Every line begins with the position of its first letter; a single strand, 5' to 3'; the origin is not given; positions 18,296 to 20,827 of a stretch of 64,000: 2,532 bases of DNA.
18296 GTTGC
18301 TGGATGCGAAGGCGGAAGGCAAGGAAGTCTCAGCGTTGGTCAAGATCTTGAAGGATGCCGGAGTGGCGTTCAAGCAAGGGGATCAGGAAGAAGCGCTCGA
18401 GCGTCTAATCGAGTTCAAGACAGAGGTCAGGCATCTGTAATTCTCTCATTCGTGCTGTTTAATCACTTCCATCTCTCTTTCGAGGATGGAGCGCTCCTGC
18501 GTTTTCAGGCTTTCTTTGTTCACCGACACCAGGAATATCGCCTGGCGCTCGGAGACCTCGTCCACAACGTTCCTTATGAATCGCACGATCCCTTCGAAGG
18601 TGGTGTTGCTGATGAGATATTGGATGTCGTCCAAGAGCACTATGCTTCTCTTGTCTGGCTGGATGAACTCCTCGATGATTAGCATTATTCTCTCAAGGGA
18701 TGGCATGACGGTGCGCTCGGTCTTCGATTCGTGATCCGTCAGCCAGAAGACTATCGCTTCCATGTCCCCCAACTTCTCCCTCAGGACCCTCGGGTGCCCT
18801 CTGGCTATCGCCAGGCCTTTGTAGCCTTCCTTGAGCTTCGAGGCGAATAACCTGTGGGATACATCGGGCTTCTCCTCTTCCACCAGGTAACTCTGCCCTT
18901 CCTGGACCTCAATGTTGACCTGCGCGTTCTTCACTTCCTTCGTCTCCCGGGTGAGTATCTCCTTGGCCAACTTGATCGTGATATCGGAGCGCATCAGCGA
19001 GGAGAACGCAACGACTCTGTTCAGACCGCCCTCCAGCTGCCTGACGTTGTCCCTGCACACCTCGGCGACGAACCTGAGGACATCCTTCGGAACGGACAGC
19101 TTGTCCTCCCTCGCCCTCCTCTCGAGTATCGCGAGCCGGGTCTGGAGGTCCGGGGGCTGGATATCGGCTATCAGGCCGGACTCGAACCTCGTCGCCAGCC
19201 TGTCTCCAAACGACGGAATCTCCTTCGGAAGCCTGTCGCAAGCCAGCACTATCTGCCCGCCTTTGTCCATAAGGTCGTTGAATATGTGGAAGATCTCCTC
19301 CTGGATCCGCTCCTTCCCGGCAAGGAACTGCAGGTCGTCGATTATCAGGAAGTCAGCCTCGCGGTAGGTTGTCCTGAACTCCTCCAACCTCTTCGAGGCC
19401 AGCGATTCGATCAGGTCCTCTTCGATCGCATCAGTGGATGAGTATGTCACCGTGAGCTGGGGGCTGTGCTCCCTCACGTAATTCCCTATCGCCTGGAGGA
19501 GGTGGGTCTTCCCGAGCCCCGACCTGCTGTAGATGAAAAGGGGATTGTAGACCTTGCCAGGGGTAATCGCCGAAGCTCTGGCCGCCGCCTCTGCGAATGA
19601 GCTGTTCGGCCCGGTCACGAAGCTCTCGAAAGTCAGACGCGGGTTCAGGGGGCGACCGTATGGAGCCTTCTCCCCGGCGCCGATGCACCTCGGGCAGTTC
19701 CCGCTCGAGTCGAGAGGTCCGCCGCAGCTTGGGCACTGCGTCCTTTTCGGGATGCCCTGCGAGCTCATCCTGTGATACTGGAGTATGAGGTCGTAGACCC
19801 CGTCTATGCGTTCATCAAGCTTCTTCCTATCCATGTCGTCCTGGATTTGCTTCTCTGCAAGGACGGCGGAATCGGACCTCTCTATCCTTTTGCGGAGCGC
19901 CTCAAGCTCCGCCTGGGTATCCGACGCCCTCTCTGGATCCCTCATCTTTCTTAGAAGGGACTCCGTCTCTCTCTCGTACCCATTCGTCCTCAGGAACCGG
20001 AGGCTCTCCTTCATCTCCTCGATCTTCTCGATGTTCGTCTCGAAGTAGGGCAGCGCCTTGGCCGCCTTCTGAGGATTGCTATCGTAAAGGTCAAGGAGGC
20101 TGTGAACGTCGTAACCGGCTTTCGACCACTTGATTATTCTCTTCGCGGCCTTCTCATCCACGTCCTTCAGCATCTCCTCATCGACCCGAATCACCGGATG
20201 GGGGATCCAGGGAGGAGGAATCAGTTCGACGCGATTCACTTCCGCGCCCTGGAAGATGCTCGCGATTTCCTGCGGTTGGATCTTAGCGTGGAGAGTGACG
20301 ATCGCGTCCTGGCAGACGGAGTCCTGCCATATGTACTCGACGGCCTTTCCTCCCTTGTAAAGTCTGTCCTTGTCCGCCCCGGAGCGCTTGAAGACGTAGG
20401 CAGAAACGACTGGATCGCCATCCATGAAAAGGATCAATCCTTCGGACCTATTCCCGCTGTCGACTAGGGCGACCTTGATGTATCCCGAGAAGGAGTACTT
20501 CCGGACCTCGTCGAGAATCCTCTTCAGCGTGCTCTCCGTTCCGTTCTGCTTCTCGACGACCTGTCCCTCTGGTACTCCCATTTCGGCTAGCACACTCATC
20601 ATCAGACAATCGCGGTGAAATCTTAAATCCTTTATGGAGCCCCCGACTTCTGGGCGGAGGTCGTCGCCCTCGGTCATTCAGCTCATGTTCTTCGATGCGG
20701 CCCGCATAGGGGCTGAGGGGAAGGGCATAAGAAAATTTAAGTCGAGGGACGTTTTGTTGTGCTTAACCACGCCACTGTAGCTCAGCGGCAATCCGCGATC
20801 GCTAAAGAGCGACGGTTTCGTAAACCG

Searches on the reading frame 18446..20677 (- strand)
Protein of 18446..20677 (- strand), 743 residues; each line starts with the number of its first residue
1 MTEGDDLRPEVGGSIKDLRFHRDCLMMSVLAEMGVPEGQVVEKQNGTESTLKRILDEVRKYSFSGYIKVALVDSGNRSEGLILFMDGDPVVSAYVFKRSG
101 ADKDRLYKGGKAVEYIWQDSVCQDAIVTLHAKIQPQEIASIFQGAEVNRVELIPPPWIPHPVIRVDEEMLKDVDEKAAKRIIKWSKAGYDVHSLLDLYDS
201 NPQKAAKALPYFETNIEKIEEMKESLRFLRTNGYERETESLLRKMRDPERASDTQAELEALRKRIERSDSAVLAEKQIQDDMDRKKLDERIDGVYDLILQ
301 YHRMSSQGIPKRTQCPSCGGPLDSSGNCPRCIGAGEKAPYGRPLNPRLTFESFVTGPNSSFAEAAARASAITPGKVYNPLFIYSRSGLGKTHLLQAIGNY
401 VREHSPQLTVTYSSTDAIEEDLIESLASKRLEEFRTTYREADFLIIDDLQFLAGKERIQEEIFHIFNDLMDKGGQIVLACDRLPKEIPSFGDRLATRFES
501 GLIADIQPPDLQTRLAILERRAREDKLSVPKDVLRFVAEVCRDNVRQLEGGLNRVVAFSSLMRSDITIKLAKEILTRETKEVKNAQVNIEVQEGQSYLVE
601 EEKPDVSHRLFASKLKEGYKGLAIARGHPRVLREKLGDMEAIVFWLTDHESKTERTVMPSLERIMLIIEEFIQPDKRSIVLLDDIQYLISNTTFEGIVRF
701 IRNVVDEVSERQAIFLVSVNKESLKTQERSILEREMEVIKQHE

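Call 29: search_protein_families(library=pfam, proteins=[window:18446-20677:-], max_evalue=1)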
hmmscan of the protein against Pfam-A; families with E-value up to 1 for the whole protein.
window:18446-20677:- (743 aa): 10 families
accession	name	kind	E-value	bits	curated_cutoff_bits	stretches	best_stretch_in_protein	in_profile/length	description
PF00308.24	Bac_DnaA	-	4.6e-60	202.9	23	1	344-504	1-161/162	Bacterial DnaA ATPAse domain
PF05763.18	DUF835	-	2.6e-24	86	33.1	1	603-736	4-136/136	Protein of unknown function (DUF835)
PF01637.24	ATPase_2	-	7.1e-07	29.7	33.2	1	376-487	19-123/225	ATPase domain predominantly from Archaea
PF13401.12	AAA_22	-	3e-06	28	27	1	380-479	8-121/130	AAA domain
PF13173.12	AAA_14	-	2.4e-05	24.8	27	2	662-736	49-115/129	AAA domain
PF00004.35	AAA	-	3.1e-05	24.9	21.2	1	382-497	3-126/131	ATPase family associated with various cellular activities (AAA)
PF01695.23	IstB_IS21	-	0.00056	19.9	24.1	1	385-477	100-190/238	IstB-like ATP binding protein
PF13191.12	AAA_16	-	0.0026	18.7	32.6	1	378-483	25-141/167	AAA ATPase domain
PF22688.2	Hda_lid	-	0.0026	18.1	27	1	513-575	3-65/65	Hda, lid domain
PF01496.24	V_ATPase_I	-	0.086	11.2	30.7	1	194-286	8-99/815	V-type ATPase 116kDa subunit family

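Call 74: search_solved_structures(query=window:18446-20677:-, max_evalue=0.001)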
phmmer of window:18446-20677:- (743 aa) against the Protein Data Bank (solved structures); distinct sequences matched with E-value up to 0.001: 8.
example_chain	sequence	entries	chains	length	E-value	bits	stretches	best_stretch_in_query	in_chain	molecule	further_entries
8bv3_A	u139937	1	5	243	7.7e-74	252.7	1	343-575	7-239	Chromosomal replication initiator protein DnaA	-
8btg_A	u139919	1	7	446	1.3e-73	251.9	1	343-584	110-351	Chromosomal replication initiator protein DnaA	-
2z4r_A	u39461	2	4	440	4.4e-62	213.8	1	340-572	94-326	Chromosomal replication initiator protein dnaA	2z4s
1l8q_A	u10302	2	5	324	2.4e-45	158.5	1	344-563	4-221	Chromosomal replication initiator protein dnaA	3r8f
2hcb_A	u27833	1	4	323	2.6e-45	158.4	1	344-563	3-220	Chromosomal replication initiator protein dnaA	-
5x06_E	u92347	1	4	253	4.5e-12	48.5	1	324-575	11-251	DnaA regulatory inactivator Hda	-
3sc3_A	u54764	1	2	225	1e-10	44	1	439-575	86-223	Putative DNA replication regulator Hda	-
3bos_A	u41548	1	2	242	1.2e-10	43.8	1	439-575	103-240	Putative DNA replication factor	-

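Call 75: search_protein_families(library=ncbifam, proteins=[window:18446-20677:-], max_evalue=0.001)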
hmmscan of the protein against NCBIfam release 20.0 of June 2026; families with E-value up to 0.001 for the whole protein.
window:18446-20677:- (743 aa): 12 families
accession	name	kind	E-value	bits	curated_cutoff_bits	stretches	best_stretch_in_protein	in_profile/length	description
TIGR00362.1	DnaA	equivalog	4.7e-95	319.2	343.9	1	290-590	99-349/437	chromosomal replication initiator protein DnaA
NF001154.0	PRK00149.3-3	equivalog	1.2e-61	209.1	410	1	342-586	115-367/462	chromosomal replication initiator protein DnaA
NF009087.0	PRK12422.1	equivalog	1e-34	120.5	657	1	344-575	104-331/455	chromosomal replication initiator protein DnaA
TIGR03420.1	DnaA_homol_Hda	equivalog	3.4e-31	108.5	194.8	1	346-575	10-225/226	DnaA regulatory inactivator Hda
NF005982.0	PRK08084.1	equivalog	1.5e-18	67.3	268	1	349-576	20-234/235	DnaA inactivator Hda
NF038214.1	IS21_help_AAA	equivalog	4e-12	46.3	200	1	380-477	93-188/232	IS21-like element helper ATPase IstB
NF005304.0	PRK06835.1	equivalog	1.6e-09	37.3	215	1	378-497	184-304/330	ATP-binding protein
NF006485.0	PRK08903.1-5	equivalog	4.1e-06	26.6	289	1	348-577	15-227/233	DnaA regulatory inactivator Hda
NF005992.0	PRK08116.1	subfamily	1e-05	24.8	189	1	379-468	116-206/269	hypothetical protein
NF006505.0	PRK08939.1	equivalog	3.3e-05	23.3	228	1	363-449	142-226/306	primosomal protein DnaI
NF005378.0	PRK06921.1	subfamily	4.5e-05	22.7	207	1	378-460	118-198/266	hypothetical protein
NF006486.0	PRK08903.1-6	equivalog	8.2e-05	22.3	307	1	381-577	40-218/222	DnaA regulatory inactivator Hda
